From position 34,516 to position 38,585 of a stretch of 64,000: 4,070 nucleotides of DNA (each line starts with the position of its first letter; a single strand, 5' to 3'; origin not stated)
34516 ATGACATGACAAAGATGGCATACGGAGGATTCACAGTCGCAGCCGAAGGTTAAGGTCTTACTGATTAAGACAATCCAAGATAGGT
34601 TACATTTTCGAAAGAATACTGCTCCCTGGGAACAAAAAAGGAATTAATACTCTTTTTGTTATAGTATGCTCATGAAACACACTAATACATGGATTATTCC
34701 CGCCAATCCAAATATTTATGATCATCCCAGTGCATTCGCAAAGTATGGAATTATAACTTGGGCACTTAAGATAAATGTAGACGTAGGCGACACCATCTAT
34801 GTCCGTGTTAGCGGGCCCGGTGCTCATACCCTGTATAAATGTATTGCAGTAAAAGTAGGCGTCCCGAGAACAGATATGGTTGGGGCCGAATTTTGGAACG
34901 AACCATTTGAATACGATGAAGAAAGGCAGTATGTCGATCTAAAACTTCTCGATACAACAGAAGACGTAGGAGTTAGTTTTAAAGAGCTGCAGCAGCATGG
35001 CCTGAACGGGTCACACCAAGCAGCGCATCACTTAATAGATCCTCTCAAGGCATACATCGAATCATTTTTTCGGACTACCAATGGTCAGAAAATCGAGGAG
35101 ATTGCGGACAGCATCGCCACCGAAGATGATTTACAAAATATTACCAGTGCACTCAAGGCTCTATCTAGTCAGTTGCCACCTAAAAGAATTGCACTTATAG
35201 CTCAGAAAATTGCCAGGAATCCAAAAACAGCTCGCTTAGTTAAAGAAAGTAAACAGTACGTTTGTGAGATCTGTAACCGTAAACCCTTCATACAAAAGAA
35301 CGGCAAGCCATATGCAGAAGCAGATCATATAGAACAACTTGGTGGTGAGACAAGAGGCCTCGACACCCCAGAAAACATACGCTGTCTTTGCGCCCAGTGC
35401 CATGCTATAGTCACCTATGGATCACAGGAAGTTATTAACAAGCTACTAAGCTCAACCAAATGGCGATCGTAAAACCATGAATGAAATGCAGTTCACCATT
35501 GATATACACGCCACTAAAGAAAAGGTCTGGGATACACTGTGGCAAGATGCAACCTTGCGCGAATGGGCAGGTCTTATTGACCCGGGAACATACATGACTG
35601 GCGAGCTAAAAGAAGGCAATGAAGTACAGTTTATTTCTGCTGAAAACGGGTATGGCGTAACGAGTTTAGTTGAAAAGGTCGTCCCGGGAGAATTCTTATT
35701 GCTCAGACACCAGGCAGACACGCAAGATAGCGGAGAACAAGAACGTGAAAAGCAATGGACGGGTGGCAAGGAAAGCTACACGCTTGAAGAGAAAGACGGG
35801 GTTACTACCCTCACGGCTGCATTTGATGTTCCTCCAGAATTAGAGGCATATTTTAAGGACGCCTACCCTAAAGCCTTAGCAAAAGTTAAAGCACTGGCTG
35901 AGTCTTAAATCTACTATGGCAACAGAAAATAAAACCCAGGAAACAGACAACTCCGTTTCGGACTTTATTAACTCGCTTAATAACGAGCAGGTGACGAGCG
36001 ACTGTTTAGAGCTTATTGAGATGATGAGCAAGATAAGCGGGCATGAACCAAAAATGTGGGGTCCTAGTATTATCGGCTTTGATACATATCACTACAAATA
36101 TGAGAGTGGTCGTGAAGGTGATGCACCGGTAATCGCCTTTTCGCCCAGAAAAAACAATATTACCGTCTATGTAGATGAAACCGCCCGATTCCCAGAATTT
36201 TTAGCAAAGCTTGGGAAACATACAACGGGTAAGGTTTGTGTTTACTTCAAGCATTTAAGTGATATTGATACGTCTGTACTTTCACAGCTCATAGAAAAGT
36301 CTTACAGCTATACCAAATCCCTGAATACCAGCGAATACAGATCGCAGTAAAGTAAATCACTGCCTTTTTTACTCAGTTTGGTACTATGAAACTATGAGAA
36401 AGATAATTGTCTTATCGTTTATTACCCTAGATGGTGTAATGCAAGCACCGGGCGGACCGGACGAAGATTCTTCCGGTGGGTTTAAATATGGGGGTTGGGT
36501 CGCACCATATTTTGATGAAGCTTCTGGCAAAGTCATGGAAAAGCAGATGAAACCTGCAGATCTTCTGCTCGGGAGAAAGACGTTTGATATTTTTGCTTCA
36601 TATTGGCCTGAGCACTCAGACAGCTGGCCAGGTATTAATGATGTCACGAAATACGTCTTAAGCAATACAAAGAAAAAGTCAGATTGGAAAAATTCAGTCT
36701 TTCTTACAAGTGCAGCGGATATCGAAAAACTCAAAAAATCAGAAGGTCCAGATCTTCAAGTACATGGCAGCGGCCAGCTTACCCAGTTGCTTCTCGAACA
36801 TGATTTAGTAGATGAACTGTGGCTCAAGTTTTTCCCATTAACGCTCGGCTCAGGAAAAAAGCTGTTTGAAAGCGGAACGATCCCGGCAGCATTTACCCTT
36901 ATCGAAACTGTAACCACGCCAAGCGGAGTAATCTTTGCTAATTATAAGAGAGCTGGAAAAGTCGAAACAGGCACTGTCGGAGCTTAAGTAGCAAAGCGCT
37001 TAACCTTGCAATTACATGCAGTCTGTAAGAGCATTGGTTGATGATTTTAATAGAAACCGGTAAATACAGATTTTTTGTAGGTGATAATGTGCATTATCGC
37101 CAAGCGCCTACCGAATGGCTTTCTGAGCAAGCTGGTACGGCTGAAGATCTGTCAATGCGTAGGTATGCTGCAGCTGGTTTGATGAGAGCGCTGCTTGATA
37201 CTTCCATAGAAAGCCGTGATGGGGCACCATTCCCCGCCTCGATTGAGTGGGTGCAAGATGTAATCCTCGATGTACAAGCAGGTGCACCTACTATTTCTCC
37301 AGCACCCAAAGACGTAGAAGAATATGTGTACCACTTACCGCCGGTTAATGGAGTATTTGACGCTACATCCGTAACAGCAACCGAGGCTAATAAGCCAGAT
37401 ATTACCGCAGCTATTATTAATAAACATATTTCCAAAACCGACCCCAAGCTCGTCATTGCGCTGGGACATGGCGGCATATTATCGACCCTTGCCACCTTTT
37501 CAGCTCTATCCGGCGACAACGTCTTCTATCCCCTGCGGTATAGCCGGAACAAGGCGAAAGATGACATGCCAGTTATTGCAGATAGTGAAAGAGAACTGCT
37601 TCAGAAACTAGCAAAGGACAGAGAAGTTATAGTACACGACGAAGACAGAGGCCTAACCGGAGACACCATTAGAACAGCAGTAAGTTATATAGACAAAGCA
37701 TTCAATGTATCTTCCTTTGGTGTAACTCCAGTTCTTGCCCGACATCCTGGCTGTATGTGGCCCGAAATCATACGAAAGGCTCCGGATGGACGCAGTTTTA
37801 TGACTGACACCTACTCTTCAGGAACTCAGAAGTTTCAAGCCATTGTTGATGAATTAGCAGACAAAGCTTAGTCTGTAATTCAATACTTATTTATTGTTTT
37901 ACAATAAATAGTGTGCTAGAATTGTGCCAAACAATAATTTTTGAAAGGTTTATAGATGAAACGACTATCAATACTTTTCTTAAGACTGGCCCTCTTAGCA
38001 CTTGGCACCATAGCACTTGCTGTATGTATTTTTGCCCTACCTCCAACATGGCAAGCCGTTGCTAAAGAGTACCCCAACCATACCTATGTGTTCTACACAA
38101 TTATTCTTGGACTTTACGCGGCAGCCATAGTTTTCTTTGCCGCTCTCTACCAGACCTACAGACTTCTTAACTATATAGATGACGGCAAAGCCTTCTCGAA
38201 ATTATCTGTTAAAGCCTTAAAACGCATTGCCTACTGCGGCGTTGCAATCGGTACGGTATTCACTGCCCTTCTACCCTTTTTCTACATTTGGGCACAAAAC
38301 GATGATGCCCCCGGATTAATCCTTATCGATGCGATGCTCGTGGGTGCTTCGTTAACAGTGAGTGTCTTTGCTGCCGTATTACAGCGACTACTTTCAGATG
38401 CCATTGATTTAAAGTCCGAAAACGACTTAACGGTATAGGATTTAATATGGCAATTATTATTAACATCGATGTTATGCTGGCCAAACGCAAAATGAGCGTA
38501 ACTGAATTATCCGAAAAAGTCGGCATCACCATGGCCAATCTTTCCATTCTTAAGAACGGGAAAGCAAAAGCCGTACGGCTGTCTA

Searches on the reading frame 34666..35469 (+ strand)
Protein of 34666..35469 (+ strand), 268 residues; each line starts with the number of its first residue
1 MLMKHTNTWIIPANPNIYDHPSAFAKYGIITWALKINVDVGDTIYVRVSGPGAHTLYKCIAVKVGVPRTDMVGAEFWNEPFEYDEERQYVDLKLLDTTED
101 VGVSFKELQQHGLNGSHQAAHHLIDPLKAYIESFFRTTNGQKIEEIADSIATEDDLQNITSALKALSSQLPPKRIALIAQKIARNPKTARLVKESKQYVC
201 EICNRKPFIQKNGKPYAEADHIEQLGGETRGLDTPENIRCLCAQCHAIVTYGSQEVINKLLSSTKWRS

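Call 4: search_protein_families(library=pfam, proteins=[window:34666-35469:+], max_evalue=0.1)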
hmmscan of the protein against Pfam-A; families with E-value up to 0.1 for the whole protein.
window:34666-35469:+ (268 aa): 1 family
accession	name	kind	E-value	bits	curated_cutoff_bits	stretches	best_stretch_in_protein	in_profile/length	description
PF01844.29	HNH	-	5.3e-05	23.7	21.4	1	200-247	1-42/47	HNH endonuclease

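Call 5: search_protein_families(library=padloc, proteins=[window:34666-35469:+], max_evalue=0.1)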
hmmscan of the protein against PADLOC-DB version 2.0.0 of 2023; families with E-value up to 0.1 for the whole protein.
window:34666-35469:+ (268 aa): 7 families
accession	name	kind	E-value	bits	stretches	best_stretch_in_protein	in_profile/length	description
PDLC03662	mREase_IV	-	7.2e-08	29.4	1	177-265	461-551/560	Type IV methyl-directed restriction enzyme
PDLC03656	mREase_IV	-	1.1e-07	29.9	1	128-255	130-263/277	Type IV methyl-directed restriction enzyme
PDLC00644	ZorE2|ZorE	-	4.3e-05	21.3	1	192-249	186-238/267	HNH endonuclease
PDLC00642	ZorE2|ZorE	-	0.00043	17.8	1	189-247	205-256/283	HNH endonuclease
PDLC00643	ZorE2|ZorE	-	0.0035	14.7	1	191-247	209-259/282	HNH endonuclease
PDLC00645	ZorE2|ZorE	-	0.012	12.6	1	150-247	161-252/375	HNH endonuclease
PDLC04767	PDC-M66B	-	0.014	12.9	1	70-162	14-107/281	-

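Call 6: search_protein_families(library=ncbifam, proteins=[window:34666-35469:+], max_evalue=0.1)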
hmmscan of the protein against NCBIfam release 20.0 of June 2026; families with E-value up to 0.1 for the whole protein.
window:34666-35469:+ (268 aa): 1 family
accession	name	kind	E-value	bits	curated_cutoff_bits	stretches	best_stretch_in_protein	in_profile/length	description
NF045808.1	PT-DNA_restrict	exception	0.037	13.1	180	1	172-255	156-229/284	phosphorothioated DNA-binding restriction endonuclease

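Call 78: search_solved_structures(query=window:34666-35469:+, max_evalue=1, show_alignments=2)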
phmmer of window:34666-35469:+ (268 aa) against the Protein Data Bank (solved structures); distinct sequences matched with E-value up to 1: 22.
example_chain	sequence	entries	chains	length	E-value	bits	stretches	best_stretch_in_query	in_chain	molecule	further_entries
6ghc_A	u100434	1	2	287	3.8e-08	36.1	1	123-253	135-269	5-methylcytosine-specific restriction enzyme A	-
5zmm_A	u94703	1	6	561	9.3e-07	31.6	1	174-265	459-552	Uncharacterized protein McrA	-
6ghs_A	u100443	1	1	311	2.5e-05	26.9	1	149-253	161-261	TagI restriction endonuclease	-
1vtl_E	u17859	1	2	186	0.027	17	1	155-227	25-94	TATA BINDING PROTEIN (TBP)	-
1vto_A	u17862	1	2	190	0.028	16.9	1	155-227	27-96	TATA BINDING PROTEIN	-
7mq8_SY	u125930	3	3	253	0.028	16.9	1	86-215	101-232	Probable U3 small nucleolar RNA-associated protein 11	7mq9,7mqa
1qn3_A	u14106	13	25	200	0.03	16.8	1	155-227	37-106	TRANSCRIPTION INITIATION FACTOR TFIID-1 | TATA-BOX-BINDING PROTEIN | PROTEIN (TATA BINDING PROTEIN (TBP))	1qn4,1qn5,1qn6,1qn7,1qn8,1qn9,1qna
9ow7_B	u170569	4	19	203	0.031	16.7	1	155-227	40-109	TATA-box-binding protein 1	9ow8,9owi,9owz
6ueo_A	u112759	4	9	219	0.035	16.6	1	154-227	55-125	TATA-box-binding protein 1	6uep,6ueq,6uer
6njq_B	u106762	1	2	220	0.035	16.6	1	154-227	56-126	TATA-box-binding protein 1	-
9fso_R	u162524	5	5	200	0.049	16.1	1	142-233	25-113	TATA-box-binding protein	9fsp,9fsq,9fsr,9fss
5n9g_B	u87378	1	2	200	0.056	15.9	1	142-233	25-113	TATA-box-binding protein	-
1c9b_B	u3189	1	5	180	0.097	15.1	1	156-233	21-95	TATA BOX BINDING PROTEIN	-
1nvp_A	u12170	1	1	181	0.1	15.1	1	156-233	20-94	TATA box binding protein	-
1tgh_A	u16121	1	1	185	0.1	15.1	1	156-233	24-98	PROTEIN (TATA BINDING PROTEIN (TBP))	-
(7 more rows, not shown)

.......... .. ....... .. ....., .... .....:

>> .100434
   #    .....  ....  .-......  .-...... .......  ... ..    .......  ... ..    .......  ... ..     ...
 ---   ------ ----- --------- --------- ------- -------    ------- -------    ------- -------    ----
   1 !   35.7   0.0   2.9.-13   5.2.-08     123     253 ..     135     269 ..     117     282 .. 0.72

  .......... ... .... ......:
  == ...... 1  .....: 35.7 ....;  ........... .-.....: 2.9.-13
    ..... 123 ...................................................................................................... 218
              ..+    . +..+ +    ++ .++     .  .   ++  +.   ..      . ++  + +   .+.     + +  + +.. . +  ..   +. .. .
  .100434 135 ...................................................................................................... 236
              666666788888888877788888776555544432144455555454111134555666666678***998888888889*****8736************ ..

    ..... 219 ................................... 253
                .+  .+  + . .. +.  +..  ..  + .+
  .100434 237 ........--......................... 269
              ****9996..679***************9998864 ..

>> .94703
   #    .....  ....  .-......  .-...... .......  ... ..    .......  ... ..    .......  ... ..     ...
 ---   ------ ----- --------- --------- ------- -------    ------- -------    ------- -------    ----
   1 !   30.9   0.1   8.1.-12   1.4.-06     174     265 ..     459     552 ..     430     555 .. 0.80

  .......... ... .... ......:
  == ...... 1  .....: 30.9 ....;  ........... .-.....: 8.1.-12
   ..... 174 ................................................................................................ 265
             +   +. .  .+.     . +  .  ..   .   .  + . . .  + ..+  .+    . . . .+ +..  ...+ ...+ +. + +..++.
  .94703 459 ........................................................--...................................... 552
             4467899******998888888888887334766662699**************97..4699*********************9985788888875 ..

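Call 89: search_protein_families(library=phrogs, proteins=[window:34666-35469:+], max_evalue=0.001)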
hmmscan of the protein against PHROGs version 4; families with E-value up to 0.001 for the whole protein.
window:34666-35469:+ (268 aa): 11 families
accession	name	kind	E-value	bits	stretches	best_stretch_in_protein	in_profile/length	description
phrog_15103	-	unknown function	3.1e-17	63.9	1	147-257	154-262/280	-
phrog_5956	-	DNA, RNA and nucleotide metabolism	3.5e-09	37.4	1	186-250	48-108/138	HNH endonuclease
phrog_144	-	DNA, RNA and nucleotide metabolism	1.8e-08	35.2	1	187-254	74-137/175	HNH endonuclease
phrog_589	-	DNA, RNA and nucleotide metabolism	2e-07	31.9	1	187-250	80-139/179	HNH endonuclease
phrog_1271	-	DNA, RNA and nucleotide metabolism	1.5e-06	28.8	1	186-249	255-315/361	HNH endonuclease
phrog_333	-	DNA, RNA and nucleotide metabolism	1.2e-05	26.5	1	186-247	22-76/138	HNH endonuclease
phrog_740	-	DNA, RNA and nucleotide metabolism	2.7e-05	24.3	1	184-250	25-85/332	HNH endonuclease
phrog_3106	-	DNA, RNA and nucleotide metabolism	5.1e-05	24.1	1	179-255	142-226/252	HNH endonuclease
phrog_119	-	DNA, RNA and nucleotide metabolism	0.00011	22.2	1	187-255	193-260/443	HNH endonuclease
phrog_15522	-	DNA, RNA and nucleotide metabolism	0.00026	22.1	1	178-252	7-80/108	HNH endonuclease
phrog_10822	-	DNA, RNA and nucleotide metabolism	0.00054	20.7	1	188-255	91-154/245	HNH endonuclease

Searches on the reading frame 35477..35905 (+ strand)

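Call 34: search_protein_families(library=pfam, proteins=[window:35477-35905:+], max_evalue=0.001)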
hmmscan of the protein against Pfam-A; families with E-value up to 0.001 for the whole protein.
window:35477-35905:+ (143 aa): 2 families
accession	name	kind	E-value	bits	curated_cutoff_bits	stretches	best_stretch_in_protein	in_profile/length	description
PF08327.17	AHSA1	-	3.3e-06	27.8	22.1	1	12-117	2-97/125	Activator of Hsp90 ATPase homolog 1-like protein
PF10604.15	Polyketide_cyc2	-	0.00012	22.8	27.4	1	2-142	2-142/142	Polyketide cyclase / dehydrase and lipid transport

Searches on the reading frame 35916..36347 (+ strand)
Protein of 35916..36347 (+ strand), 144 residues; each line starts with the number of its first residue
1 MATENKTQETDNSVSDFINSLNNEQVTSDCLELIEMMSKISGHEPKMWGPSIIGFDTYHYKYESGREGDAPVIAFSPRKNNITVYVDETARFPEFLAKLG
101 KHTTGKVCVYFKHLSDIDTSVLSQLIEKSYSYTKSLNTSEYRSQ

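Call 34: search_protein_families(library=pfam, proteins=[window:35916-36347:+], max_evalue=0.001)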
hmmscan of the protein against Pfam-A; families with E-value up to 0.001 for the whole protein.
window:35916-36347:+ (144 aa): 1 family
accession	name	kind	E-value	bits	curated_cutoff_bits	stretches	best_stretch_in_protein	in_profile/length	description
PF08818.16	DUF1801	-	1.1e-09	39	27.2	1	29-129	4-84/85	Domain of unknown function (DU1801)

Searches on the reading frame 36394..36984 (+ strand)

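Call 34: search_protein_families(library=pfam, proteins=[window:36394-36984:+], max_evalue=0.001)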
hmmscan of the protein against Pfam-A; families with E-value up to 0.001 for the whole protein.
window:36394-36984:+ (197 aa): 1 family
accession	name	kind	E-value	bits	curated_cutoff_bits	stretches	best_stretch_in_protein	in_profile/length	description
PF01872.23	RibD_C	-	2.7e-19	70.2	24.1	1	2-180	1-196/197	RibD C-terminal domain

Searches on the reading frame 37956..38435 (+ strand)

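Call 34: search_protein_families(library=pfam, proteins=[window:37956-38435:+], max_evalue=0.001)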
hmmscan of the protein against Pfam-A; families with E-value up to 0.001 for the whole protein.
window:37956-38435:+ (160 aa): 1 family
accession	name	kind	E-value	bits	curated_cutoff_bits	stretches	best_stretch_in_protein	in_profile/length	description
PF11188.13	DUF2975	-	3e-35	121.4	27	1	32-160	3-130/130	Protein of unknown function (DUF2975)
